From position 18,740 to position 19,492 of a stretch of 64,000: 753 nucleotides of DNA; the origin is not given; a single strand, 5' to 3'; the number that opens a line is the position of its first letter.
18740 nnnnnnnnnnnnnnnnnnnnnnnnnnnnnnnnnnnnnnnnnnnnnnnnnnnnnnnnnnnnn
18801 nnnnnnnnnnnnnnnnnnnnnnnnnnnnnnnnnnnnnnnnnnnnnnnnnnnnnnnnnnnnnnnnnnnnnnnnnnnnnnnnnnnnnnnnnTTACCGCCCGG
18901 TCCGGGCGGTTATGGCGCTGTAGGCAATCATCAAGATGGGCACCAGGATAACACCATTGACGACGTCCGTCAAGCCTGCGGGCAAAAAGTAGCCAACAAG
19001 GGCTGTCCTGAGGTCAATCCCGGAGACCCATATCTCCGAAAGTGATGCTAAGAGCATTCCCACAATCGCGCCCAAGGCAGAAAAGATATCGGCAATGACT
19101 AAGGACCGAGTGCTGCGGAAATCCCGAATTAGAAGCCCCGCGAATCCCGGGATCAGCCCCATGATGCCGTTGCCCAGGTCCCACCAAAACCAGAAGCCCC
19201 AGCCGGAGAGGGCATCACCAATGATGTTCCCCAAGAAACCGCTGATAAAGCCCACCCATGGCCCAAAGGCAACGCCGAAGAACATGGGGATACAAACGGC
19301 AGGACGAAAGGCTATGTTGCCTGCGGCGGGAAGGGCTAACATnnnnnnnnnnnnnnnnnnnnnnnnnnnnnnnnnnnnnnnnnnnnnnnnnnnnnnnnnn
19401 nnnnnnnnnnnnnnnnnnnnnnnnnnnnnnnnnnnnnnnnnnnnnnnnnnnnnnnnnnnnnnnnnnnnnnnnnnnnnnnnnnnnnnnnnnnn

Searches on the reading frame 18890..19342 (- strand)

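Call 32: search_protein_families(library=pfam, proteins=[window:18890-19342:-], max_evalue=0.00001)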
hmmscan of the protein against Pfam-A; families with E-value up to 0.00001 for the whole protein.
window:18890-19342:- (150 aa): 1 family
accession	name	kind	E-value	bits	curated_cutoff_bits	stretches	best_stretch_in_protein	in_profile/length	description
PF07155.17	ECF-ribofla_trS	-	1.1e-17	65.1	26.7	1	11-142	35-171/172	ECF-type riboflavin transporter, S component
